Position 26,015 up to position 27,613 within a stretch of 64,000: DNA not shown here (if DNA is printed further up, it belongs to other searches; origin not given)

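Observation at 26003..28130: Orphan coiled-coil / TM-hairpin protein wedged between the rplM-rpsI operon and malQ, with a full-length antisense shadow ORF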

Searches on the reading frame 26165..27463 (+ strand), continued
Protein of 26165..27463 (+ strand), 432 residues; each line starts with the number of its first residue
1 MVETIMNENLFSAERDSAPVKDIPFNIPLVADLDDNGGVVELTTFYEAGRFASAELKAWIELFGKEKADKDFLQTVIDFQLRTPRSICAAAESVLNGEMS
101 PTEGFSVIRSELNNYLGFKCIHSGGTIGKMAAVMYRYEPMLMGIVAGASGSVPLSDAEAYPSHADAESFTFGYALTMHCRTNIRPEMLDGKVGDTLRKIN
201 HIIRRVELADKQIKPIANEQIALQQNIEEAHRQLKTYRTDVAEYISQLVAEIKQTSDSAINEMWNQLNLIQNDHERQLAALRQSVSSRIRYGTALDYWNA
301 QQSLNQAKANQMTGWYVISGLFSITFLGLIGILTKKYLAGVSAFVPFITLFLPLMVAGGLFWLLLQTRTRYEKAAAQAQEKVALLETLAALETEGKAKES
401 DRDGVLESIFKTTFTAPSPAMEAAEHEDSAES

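Call 24: find_encoding_contigs(protein=P0041, flank=6000, max_places=2)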
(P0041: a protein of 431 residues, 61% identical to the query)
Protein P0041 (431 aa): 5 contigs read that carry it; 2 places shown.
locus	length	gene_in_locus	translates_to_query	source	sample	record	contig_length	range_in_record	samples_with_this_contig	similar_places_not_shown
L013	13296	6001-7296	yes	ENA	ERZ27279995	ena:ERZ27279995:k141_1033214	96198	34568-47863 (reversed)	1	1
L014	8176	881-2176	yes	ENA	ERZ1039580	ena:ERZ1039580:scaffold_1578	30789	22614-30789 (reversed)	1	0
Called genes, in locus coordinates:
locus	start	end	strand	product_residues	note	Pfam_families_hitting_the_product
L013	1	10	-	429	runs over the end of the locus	PF00709:Adenylsucc_synt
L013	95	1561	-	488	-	PF02074:Peptidase_M32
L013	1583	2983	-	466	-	PF01235:Na_Ala_symp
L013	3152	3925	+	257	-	-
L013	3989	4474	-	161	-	PF00380:Ribosomal_S9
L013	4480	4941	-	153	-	PF00572:Ribosomal_L13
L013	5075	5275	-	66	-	-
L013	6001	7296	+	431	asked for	-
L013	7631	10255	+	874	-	PF21226:MalQ_N, PF02446:Glyco_hydro_77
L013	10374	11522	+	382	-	PF12796:Ank_2 (faint), PF00023:Ank (faint), PF13637:Ank_4 (faint)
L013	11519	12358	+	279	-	-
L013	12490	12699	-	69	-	-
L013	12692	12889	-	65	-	-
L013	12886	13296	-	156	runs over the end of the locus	PF00959:Phage_lysozyme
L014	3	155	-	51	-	?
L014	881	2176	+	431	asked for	-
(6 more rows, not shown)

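Call 30: search_protein_representatives(alignment_id=A1)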
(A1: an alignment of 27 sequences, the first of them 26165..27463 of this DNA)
Query: 27 sequences, 434 profile positions. Proteins with E-value up to 0.001 (for the whole library): 136; up to 1e-10: 26; up to 1e-30: 13. The best 136 are listed.
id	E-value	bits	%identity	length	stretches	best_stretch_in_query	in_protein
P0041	7.2e-210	713.4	-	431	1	7-431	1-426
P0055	2.6e-185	632.5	-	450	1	1-426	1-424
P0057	2.6e-113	395.2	-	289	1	141-422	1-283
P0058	1.9e-101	356.2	-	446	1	11-424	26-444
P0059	7.8e-85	301.4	-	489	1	14-421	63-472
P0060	1.4e-84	300.6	-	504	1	24-413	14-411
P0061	5.5e-79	282.1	-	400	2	9-241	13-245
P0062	8.5e-76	271.6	-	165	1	264-430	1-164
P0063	4.0e-72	259.5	-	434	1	17-414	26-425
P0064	2.6e-60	220.6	-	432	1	26-413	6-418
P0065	6.8e-49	183.0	-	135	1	4-135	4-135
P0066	1.5e-37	145.6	-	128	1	12-137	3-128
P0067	2.7e-33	131.6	-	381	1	29-414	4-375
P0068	7.6e-17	77.4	-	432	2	213-413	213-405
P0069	1.0e-15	73.7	-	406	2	227-415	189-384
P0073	2.9e-13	65.6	-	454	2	187-424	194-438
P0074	1.7e-12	63.0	-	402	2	266-412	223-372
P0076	4.4e-12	61.7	-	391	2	205-414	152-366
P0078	5.6e-12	61.3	-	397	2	269-418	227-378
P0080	3.6e-11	58.7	-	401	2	219-414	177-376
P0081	1.3e-10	56.8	-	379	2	23-235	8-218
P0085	1.2e-09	53.6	-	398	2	30-177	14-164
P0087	3.8e-09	52.0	-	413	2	218-413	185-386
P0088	4.6e-09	51.7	-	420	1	183-413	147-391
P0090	9.8e-09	50.7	-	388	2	208-413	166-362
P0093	1.5e-08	50.0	-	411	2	274-412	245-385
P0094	1.8e-08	49.8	-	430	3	26-131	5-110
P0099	2.7e-07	45.9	-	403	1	30-258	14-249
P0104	4.5e-07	45.2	-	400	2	302-416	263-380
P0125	3.5e-06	42.2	-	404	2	211-416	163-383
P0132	1.3e-05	40.4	-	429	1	18-416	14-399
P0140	2.3e-05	39.6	-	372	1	265-412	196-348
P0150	7.3e-05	37.9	-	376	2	24-66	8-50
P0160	1.4e-04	37.0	-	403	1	24-416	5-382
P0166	2.3e-04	36.2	-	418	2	211-417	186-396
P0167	2.4e-04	36.2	-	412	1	224-412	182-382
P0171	3.5e-04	35.7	-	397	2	342-414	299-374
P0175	5.0e-04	35.2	-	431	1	28-414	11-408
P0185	7.5e-04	34.6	-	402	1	208-413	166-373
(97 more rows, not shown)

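Call 31: search_protein_families(library=pfam, proteins=[P0058, P0060, P0064, P0067, P0068, P0069, P0073, P0081, P0094, P0132], max_evalue=0.001)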
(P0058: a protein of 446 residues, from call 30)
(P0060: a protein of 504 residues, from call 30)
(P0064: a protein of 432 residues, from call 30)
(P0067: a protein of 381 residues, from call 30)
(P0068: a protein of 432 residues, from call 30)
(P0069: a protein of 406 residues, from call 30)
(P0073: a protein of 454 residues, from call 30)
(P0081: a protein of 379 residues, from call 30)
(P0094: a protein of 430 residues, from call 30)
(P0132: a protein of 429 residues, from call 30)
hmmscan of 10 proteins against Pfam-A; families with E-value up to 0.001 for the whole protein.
P0058 (446 aa): 2 families
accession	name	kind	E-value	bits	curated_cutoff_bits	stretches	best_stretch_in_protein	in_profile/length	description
PF19658.4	DUF6161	-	7.1e-08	32.6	27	1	235-437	4-208/216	Family of unknown function (DUF6161)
PF20990.2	DUF2207_C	-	0.0008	19.6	33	0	244-391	61-192/247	Predicted membrane protein (DUF2207) C-terminal domain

P0060 (504 aa): 1 family
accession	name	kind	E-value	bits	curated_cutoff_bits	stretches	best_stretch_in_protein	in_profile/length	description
PF19658.4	DUF6161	-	5.5e-13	49.3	27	1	218-410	8-203/216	Family of unknown function (DUF6161)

P0064 (432 aa): 1 family
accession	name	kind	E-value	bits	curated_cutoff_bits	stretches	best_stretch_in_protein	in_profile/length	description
PF19658.4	DUF6161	-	0.00054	19.9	27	0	254-416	34-202/216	Family of unknown function (DUF6161)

P0067 (381 aa): 1 family
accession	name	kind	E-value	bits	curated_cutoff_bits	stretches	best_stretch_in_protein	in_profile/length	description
PF19658.4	DUF6161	-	0.00038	20.4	27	0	223-378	47-208/216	Family of unknown function (DUF6161)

P0068 (432 aa): 1 family
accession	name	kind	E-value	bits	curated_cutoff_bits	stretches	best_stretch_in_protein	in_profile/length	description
PF19658.4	DUF6161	-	1.5e-10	41.3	27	1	225-403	25-202/216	Family of unknown function (DUF6161)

P0069 (406 aa): 2 families
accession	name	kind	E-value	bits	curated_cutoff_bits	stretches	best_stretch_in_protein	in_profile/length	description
PF19658.4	DUF6161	-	2.8e-19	69.9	27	1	185-381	9-203/216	Family of unknown function (DUF6161)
PF20990.2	DUF2207_C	-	0.00042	20.5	33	1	193-339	66-193/247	Predicted membrane protein (DUF2207) C-terminal domain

P0073 (454 aa): 1 family
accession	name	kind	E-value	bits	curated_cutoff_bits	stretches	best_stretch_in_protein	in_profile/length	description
PF19658.4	DUF6161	-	1.7e-07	31.4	27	1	274-426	48-203/216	Family of unknown function (DUF6161)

P0081 (379 aa): 0 families

P0094 (430 aa): 1 family
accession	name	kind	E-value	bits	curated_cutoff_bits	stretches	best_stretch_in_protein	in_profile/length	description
PF19658.4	DUF6161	-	1.6e-14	54.4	27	2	338-403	140-203/216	Family of unknown function (DUF6161)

P0132 (429 aa): 1 family
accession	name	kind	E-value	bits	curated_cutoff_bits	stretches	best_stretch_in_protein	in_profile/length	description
PF19658.4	DUF6161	-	2.1e-10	40.9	27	1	223-395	29-203/216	Family of unknown function (DUF6161)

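Call 35: list_cluster_members(proteins=[P0069, P0060, P0094, P0068, P0058, P0064, P0067, P0081, P0132, P0073])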
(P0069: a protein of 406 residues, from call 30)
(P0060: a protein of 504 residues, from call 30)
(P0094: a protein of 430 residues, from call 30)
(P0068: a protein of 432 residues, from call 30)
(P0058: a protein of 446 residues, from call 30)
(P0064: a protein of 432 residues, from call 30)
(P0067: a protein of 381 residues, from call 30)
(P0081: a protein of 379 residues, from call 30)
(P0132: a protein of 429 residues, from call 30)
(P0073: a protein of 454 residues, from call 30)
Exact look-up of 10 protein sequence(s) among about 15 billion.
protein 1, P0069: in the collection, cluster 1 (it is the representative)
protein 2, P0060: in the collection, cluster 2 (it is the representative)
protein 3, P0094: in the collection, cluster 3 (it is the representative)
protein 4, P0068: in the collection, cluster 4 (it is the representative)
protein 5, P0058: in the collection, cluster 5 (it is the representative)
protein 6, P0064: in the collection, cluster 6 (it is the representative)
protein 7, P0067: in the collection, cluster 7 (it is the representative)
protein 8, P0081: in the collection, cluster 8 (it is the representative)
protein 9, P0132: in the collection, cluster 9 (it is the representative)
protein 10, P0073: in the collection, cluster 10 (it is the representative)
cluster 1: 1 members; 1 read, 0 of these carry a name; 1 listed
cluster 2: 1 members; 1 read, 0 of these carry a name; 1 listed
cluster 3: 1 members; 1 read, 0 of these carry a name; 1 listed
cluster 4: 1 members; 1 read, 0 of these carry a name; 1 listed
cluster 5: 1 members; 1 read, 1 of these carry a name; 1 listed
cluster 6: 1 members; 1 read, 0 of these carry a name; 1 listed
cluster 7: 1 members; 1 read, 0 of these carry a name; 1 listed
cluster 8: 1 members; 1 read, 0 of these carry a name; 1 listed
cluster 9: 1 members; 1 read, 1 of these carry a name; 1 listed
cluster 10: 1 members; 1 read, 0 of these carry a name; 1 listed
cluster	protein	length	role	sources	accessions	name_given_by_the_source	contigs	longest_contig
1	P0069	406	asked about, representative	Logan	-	-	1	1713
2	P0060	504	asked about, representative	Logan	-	-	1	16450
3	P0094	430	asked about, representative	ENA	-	-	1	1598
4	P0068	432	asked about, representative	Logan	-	-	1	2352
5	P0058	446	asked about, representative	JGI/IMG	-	Mg2+ and Co2+ transporter CorA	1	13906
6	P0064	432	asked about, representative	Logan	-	-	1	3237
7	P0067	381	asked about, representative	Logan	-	-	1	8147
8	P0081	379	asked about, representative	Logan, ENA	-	-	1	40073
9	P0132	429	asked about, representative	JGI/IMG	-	hypothetical protein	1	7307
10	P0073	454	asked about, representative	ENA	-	-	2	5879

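Call 37: find_encoding_contigs(protein=P0081, flank=7000, max_places=2)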
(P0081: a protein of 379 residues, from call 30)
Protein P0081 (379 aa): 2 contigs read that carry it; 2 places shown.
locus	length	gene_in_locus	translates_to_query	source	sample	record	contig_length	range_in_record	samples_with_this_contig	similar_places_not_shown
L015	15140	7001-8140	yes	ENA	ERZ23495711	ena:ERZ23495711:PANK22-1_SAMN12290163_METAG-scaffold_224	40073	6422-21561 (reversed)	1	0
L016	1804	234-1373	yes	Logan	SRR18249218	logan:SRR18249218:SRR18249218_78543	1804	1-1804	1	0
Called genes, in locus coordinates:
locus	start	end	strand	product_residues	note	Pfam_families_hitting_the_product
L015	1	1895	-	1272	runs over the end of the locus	PF13245:AAA_19, PF13401:AAA_22 (weak), PF13604:AAA_30, PF01443:Viral_helicase1 (faint), PF13086:AAA_11, PF13538:UvrD_C_2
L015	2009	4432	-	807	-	PF01266:DAO, PF16350:FAO_M, PF01571:GCV_T, PF08669:GCV_T_C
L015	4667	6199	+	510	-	PF01039:Carboxyl_trans, PF03255:ACCA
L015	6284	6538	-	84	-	-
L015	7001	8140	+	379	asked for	-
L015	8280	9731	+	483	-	PF12161:HsdM_N, PF02384:N6_Mtase, PF07669:Eco57I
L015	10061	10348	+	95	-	PF01420:Methylase_S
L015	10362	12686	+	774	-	PF04313:HSDR_N (faint), PF00270:DEAD, PF04851:ResIII, PF18766:SWI2_SNF2, PF00271:Helicase_C (weak), PF08463:EcoEI_R_C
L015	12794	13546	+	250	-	PF07505:DUF5131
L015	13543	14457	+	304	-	-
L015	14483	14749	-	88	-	-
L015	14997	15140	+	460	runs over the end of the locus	PF02463:SMC_N, PF13175:AAA_15, PF13476:AAA_23, PF13304:AAA_21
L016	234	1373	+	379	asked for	-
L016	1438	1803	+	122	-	?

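Call 38: find_encoding_contigs(protein=P0060, flank=7000, max_places=2)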
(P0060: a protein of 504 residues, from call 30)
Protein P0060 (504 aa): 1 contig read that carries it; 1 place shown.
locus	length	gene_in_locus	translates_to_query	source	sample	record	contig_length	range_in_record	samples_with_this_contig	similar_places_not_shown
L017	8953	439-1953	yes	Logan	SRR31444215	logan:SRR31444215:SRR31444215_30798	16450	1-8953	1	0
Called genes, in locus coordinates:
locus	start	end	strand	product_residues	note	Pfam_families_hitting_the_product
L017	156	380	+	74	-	-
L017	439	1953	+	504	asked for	PF19658:DUF6161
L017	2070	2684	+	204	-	-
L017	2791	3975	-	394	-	PF00962:A_deaminase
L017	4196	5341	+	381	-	PF00691:OmpA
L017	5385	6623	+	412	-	PF00155:Aminotran_1_2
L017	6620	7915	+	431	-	PF03447:NAD_binding_3, PF00742:Homoserine_dh, PF01842:ACT (weak)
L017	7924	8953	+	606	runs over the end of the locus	PF01368:DHH, PF02272:DHHA1, PF17768:RecJ_OB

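Call 39: find_encoding_contigs(protein=P0058, flank=7000, max_places=2)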
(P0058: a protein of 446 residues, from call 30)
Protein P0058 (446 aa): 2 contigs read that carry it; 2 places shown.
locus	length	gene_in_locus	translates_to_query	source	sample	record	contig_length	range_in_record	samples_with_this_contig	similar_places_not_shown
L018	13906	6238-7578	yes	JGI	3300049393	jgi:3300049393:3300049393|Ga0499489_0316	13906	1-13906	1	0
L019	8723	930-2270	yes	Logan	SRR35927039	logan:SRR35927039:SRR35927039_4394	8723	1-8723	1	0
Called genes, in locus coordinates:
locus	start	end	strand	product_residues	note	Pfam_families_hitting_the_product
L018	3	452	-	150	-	?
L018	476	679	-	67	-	-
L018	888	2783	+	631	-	PF05448:AXE1, PF02129:Peptidase_S15 (faint), PF20434:BD-FAE, PF00326:Peptidase_S9, PF01738:DLH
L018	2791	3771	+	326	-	PF01207:Dus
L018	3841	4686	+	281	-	-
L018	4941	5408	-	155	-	PF00380:Ribosomal_S9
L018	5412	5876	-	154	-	PF00572:Ribosomal_L13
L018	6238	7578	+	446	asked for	PF19658:DUF6161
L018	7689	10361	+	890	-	PF03797:Autotransporter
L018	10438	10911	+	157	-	PF06414:Zeta_toxin (weak), PF08433:KTI12 (weak), PF13671:AAA_33, PF13238:AAA_18 (weak)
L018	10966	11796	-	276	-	PF01925:TauE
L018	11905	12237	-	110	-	PF01022:HTH_5, PF12840:HTH_20 (weak)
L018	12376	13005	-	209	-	PF05494:MlaC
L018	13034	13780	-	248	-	PF04333:MlaA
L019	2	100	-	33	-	?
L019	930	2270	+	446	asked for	PF19658:DUF6161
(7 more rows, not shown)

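Call 47: find_related_loci(query=A1, collection=genome_contigs, flank=8000)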
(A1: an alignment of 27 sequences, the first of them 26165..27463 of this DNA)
Query A1 (432 aa) in genome_contigs; peptide patterns used: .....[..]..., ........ (x = any residue, [..] = any of these).
96 stretches matched a pattern; 27 encode a relative of the query (tblastn E <= 1e-3); 27 distinct loci.
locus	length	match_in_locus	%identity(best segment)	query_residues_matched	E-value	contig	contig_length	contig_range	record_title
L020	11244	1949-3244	81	1-432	0e+0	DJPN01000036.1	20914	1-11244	MAG TPA_asm: Alphaproteobacteria bacterium UBA6411 UBA6411_contig_4169, whole genome shotgun sequence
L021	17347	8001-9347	78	2-428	0e+0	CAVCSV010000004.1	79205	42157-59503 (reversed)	Limosilactobacillus gorillae isolate H07622-L1_cleanbin_000006 genome assembly, contig: Spades_H07622-L1_contig_142, who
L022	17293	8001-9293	80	1-431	0e+0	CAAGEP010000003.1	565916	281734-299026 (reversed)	MAG TPA_asm: Alphaproteobacteria bacterium, isolate HGM16788, WGS project CAAGEP010000000 data, contig: SRS476164_70_k11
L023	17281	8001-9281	74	1-427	0e+0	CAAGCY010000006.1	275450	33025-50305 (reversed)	MAG TPA_asm: Alphaproteobacteria bacterium, isolate HGM16787, WGS project CAAGCY010000000 data, contig: SRS476139_58_k11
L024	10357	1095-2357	68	6-426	0e+0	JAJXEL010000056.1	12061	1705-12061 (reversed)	MAG: Alphaproteobacteria bacterium isolate C13_60.fa NODE_1690_length_12061_cov_5.035066, whole genome shotgun sequence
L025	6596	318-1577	67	7-426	0e+0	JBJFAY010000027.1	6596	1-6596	MAG: Alphaproteobacteria bacterium isolate PUUB15_bin.049 NODE_13641_length_6596_cov_4.425317, whole genome shotgun sequ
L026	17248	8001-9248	67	11-426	0e+0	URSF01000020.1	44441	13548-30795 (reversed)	uncultured Rhodospirillaceae bacterium isolate UMGS1296 genome assembly, contig: NODE_428_length_44441_cov_8.970509, who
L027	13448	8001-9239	66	9-427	0e+0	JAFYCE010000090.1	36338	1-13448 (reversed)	MAG: Alphaproteobacteria bacterium isolate RGIG6957 Sheep_Rumen.Co__c2404227, whole genome shotgun sequence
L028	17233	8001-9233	67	21-431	0e+0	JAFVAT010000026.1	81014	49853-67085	MAG: Alphaproteobacteria bacterium isolate RGIG5000 Roe_deer_Rumen-5__c3634, whole genome shotgun sequence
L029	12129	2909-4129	68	21-426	0e+0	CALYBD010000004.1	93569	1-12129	MAG: uncultured Alphaproteobacteria bacterium isolate BRZ_CT__bin99 genome assembly, contig: BRZ_CT__NODE_414_length_935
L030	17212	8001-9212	69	11-419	0e+0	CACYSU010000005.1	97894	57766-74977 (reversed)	MAG: uncultured Rhodospirillales bacterium isolate RUG12246 genome assembly, contig: RUG12246_asm_5, whole genome shotgu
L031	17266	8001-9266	67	5-424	0e+0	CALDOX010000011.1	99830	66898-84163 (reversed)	MAG TPA_asm: uncultured Alphaproteobacteria bacterium isolate SRR6425755_bin.60_CONCOCT_v1.1_MAG genome assembly, contig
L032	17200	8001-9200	69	11-414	0e+0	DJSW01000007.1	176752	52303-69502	MAG TPA_asm: Alphaproteobacteria bacterium UBA6324 UBA6324_contig_192, whole genome shotgun sequence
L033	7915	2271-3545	65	1-425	0e+0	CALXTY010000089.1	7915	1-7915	MAG: uncultured Alphaproteobacteria bacterium isolate BRZ_DM__bin96 genome assembly, contig: BRZ_DM__NODE_12182_length_7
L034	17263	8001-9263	65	1-420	0e+0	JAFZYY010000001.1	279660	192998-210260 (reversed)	MAG: Alphaproteobacteria bacterium isolate RGIG8225 Water_buffalos_Rumen-5__c10944, whole genome shotgun sequence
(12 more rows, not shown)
